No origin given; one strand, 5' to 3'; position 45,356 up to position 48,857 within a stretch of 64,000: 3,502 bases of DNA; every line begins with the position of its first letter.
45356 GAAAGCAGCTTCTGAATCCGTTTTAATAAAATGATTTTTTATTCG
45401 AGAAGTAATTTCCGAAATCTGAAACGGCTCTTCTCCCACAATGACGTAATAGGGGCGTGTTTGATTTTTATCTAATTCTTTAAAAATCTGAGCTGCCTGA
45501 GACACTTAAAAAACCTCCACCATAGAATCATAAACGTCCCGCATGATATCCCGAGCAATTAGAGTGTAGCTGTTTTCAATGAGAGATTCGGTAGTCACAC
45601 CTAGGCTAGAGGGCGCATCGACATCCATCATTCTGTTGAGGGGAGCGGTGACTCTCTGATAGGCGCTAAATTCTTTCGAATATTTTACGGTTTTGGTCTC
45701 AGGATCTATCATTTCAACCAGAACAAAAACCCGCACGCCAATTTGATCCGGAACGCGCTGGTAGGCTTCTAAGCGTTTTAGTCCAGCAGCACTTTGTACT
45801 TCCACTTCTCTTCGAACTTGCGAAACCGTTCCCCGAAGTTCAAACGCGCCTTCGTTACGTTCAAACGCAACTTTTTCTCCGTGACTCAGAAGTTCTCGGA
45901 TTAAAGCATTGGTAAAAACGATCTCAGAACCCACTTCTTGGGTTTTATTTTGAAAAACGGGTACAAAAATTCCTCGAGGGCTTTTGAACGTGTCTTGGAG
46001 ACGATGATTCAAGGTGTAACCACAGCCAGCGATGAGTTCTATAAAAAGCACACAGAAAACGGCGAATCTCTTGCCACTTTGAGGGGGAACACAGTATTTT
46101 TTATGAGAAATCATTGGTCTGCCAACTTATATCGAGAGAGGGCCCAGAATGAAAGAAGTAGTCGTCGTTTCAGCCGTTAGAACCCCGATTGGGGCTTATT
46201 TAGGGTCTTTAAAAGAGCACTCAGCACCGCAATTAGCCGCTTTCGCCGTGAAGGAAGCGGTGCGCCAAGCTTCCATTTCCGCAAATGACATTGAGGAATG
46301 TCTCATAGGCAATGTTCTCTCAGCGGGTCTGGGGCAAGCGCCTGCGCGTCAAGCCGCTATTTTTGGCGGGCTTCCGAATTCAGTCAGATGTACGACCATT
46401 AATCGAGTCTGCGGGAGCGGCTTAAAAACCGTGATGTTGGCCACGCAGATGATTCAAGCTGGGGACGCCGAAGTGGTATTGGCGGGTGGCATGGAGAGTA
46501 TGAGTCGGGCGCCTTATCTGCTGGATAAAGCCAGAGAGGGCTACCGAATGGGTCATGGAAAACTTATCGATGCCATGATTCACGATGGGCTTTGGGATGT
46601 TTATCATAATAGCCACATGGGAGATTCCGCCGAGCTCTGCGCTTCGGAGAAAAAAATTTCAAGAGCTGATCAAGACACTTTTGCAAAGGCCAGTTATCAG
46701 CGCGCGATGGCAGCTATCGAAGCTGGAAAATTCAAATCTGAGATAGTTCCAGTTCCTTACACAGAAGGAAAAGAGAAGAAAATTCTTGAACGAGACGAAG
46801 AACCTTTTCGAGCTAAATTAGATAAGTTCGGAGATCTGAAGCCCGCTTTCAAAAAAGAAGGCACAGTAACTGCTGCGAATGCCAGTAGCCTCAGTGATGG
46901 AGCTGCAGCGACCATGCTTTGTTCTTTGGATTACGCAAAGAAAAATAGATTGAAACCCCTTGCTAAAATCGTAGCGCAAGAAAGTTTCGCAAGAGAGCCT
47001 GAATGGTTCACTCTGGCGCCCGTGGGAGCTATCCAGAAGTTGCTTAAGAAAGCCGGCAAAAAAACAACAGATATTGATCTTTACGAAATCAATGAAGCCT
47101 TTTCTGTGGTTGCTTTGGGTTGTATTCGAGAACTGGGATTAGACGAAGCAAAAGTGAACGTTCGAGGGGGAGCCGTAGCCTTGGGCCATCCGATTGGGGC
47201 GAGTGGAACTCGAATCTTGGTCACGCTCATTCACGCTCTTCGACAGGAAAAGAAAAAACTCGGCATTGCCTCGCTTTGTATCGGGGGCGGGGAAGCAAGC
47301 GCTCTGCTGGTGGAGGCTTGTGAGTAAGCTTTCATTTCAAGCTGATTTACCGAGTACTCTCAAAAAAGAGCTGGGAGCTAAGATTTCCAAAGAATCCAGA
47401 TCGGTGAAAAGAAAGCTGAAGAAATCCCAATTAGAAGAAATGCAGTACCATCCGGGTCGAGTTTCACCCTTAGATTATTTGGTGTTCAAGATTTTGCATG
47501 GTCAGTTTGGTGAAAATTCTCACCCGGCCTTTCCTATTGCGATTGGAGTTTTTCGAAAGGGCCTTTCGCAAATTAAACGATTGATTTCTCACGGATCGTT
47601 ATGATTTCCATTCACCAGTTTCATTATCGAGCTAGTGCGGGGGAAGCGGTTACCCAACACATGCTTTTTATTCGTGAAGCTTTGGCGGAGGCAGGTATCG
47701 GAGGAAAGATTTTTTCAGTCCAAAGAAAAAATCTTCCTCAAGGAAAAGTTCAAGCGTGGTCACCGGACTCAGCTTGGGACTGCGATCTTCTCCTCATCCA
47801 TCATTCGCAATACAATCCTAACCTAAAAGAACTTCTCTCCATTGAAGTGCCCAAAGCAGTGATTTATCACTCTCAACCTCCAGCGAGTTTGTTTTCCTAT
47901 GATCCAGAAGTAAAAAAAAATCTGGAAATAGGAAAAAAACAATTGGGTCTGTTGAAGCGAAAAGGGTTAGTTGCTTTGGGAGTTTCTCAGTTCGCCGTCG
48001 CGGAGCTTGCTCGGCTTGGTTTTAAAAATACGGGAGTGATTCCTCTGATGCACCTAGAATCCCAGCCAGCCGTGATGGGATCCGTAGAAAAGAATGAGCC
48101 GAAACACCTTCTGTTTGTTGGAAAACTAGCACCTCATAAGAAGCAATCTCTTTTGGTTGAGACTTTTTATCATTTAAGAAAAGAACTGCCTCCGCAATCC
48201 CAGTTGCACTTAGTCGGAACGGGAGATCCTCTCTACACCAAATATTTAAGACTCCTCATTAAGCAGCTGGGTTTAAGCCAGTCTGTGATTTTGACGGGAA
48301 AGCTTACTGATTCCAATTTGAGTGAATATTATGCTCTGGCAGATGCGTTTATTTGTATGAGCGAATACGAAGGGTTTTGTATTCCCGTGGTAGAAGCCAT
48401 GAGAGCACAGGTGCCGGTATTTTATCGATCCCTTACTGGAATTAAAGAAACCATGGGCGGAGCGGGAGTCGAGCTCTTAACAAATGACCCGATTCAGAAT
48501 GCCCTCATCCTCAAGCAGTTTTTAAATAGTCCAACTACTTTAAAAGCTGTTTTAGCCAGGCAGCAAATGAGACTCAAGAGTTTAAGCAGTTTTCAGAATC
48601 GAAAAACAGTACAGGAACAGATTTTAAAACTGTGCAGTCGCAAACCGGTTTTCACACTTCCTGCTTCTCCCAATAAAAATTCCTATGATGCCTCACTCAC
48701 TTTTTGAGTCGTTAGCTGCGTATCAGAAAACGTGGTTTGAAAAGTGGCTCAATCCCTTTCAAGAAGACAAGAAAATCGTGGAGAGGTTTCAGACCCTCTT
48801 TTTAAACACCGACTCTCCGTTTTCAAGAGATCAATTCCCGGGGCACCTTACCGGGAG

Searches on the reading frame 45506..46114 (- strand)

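Call 59: search_protein_families(library=pfam, proteins=[window:45506-46114:-], max_evalue=0.1)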
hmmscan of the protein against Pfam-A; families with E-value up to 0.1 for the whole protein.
window:45506-46114:- (202 aa): 1 family
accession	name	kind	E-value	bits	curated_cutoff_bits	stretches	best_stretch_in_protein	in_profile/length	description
PF04390.17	LptE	-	0.00067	20.7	23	1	48-193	3-117/118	Lipopolysaccharide-assembly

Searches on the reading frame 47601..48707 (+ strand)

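Call 59: search_protein_families(library=pfam, proteins=[window:47601-48707:+], max_evalue=0.1)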
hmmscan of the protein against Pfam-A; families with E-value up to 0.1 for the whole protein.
window:47601-48707:+ (368 aa): 3 families
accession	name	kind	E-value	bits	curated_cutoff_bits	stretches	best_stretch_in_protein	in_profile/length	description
PF00534.26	Glycos_transf_1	-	7e-26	91.2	26.4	1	163-287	11-133/172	Glycosyl transferases group 1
PF13692.12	Glyco_trans_1_4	-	3.2e-22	79.8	27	1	168-297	2-129/142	Glycosyl transferases group 1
PF20706.3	GT4-conflict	-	1.9e-05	24.2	26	1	144-288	169-323/385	Family 4 Glycosyltransferase in conflict systems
